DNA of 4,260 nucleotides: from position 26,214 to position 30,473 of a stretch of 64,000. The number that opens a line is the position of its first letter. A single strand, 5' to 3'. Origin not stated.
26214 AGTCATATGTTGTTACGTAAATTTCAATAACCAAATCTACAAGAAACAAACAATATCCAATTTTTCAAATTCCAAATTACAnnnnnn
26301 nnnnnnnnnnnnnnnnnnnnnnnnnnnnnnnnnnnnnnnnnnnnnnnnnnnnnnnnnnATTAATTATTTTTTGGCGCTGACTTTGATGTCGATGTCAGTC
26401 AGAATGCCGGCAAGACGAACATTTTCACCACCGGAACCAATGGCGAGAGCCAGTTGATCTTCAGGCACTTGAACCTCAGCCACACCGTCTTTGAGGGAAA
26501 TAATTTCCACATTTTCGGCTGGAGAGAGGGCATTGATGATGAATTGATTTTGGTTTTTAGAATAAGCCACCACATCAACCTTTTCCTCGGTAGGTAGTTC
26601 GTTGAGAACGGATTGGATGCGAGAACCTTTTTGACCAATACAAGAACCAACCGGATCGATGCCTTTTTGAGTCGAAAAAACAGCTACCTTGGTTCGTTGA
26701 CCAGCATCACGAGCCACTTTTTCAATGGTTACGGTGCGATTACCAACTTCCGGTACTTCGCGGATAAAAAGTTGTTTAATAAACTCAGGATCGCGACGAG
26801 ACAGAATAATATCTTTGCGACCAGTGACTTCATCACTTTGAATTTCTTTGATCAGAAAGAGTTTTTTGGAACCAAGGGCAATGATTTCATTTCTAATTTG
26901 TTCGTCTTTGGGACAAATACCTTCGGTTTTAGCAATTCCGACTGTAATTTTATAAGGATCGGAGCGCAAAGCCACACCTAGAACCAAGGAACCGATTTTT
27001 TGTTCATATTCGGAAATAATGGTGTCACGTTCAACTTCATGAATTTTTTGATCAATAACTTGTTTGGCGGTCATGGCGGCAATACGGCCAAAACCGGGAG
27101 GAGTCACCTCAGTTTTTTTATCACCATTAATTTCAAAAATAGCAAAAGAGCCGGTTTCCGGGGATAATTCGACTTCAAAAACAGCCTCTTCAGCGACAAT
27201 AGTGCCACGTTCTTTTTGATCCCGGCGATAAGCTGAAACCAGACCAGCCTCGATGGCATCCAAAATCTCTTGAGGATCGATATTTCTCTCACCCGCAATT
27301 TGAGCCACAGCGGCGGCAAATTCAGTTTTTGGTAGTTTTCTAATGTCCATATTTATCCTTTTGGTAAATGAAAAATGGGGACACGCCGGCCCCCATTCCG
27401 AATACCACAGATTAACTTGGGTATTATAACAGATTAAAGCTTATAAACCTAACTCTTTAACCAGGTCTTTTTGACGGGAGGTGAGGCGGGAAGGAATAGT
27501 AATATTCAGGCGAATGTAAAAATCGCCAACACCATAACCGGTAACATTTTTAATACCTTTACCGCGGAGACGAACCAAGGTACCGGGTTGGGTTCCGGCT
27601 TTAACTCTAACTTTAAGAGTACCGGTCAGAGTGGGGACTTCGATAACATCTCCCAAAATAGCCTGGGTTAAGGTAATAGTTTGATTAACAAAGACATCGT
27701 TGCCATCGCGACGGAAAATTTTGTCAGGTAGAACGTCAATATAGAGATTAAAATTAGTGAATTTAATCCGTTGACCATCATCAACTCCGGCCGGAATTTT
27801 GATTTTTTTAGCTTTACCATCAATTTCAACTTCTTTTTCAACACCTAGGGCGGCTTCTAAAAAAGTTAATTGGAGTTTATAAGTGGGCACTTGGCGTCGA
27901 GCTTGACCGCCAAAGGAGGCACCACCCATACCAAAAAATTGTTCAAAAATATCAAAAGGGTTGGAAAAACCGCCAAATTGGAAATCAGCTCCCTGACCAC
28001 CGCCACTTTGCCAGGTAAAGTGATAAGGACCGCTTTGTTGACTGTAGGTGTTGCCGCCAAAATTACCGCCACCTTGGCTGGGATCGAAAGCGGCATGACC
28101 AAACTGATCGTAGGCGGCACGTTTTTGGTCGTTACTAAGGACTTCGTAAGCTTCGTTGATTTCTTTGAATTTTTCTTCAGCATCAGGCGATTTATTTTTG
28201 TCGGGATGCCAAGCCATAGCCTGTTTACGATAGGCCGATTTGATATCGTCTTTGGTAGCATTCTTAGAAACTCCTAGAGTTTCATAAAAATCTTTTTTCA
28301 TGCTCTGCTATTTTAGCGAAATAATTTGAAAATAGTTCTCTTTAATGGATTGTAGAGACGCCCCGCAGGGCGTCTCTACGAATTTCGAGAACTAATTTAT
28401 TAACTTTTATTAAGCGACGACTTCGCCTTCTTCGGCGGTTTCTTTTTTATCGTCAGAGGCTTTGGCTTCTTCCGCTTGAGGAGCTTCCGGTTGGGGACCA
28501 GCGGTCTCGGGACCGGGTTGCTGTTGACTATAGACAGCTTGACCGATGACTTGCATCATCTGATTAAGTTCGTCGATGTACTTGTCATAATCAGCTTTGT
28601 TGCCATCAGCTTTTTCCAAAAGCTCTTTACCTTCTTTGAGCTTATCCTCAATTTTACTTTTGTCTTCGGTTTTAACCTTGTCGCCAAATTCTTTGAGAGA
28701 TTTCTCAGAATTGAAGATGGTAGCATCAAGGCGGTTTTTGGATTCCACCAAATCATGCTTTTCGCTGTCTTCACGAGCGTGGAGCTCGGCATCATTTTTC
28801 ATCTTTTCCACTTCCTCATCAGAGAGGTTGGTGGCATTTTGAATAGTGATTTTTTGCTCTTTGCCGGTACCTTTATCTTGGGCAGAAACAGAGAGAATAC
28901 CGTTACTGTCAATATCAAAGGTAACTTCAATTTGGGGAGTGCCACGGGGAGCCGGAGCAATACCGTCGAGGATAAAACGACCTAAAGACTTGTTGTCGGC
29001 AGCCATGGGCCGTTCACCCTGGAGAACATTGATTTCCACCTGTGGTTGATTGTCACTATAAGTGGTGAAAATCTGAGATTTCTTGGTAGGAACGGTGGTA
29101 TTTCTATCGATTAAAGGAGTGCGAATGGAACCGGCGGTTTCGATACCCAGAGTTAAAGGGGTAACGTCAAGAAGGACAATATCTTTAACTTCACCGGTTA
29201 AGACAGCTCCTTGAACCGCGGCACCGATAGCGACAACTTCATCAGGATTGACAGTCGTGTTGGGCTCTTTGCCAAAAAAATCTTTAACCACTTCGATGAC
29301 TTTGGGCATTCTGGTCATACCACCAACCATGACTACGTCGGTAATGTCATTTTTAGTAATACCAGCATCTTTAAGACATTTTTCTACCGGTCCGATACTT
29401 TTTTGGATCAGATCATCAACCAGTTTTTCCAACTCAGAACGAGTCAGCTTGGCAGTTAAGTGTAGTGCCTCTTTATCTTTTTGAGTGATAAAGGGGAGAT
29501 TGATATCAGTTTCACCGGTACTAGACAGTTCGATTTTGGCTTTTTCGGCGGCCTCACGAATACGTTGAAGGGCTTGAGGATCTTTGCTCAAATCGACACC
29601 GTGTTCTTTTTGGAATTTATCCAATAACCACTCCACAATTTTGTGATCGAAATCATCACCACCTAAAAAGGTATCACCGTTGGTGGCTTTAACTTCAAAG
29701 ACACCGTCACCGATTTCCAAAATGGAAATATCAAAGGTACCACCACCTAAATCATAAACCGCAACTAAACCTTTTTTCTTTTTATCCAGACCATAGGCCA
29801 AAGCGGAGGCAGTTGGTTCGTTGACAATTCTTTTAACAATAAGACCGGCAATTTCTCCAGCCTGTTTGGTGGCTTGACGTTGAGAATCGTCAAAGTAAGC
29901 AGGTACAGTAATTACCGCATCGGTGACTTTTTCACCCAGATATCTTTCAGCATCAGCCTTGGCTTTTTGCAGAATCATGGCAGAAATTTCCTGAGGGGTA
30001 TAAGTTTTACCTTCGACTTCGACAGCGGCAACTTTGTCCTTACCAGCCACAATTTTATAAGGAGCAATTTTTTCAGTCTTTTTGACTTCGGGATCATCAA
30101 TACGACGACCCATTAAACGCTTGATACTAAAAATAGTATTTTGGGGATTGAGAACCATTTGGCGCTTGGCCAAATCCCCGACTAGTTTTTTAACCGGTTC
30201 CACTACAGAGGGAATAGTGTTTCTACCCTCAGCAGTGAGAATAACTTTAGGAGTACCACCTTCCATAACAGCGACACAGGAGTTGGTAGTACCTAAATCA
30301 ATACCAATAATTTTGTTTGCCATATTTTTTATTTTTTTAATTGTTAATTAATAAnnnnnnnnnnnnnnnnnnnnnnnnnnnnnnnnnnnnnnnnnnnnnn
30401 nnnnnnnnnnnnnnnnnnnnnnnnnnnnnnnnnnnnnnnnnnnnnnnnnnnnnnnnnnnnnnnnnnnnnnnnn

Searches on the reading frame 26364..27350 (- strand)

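Call 6: search_protein_families(library=pfam, proteins=[window:26364-27350:-])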
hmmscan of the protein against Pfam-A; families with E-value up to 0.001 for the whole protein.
window:26364-27350:- (328 aa): 2 families
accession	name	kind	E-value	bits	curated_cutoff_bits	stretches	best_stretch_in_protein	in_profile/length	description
PF13184.12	KH_5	-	2.2e-23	82.6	27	1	216-283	1-67/69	NusA-like KH domain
PF08529.16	NusA_N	-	2.7e-16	60.3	23.8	2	10-73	1-57/119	NusA N-terminal domain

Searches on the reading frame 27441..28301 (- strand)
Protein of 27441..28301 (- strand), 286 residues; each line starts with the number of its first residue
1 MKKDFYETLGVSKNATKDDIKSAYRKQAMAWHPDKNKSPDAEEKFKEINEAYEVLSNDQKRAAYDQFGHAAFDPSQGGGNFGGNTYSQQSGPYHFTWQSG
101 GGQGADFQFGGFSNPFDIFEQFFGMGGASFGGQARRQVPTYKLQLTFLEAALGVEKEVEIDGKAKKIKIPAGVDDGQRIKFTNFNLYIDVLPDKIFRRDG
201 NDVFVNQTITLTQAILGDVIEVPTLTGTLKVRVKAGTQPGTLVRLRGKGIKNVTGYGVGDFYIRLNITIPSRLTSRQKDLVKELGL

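Call 6: search_protein_families(library=pfam, proteins=[window:27441-28301:-])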
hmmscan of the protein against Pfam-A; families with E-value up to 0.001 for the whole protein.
window:27441-28301:- (286 aa): 2 families
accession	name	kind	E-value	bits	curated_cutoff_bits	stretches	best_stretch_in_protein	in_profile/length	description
PF01556.23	DnaJ_C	-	4.4e-32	111.7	26.6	1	141-270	3-152/152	DnaJ C terminal domain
PF00226.36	DnaJ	-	1.5e-28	99.1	27.8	1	4-65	1-63/63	DnaJ domain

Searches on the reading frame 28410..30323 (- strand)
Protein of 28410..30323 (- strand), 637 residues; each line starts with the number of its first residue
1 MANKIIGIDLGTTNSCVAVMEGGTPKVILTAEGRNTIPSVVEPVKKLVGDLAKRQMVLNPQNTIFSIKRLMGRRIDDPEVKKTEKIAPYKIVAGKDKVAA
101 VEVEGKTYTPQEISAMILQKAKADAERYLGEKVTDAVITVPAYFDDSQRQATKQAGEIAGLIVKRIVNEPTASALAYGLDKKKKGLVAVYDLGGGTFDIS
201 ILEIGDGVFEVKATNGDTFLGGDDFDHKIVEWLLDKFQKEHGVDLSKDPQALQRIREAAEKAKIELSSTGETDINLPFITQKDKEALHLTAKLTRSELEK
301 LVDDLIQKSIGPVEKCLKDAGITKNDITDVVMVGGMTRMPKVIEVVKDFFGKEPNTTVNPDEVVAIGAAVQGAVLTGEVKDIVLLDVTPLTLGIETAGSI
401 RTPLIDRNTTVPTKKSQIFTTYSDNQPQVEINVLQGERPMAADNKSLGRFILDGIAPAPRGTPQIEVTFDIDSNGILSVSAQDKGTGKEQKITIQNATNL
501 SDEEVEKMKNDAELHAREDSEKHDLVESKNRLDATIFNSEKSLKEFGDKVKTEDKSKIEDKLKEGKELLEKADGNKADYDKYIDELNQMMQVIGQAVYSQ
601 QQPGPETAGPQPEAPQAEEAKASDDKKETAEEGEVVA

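Call 6: search_protein_families(library=pfam, proteins=[window:28410-30323:-])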
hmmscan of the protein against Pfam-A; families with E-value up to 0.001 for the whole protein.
window:28410-30323:- (637 aa): 2 families
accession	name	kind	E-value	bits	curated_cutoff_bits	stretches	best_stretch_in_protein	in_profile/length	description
PF00012.26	HSP70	-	1.8e-250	832.7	20.6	1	5-598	1-598/599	Hsp70 protein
PF06723.19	MreB_Mbl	-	5.9e-14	52.1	27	1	131-369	91-316/327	MreB/Mbl protein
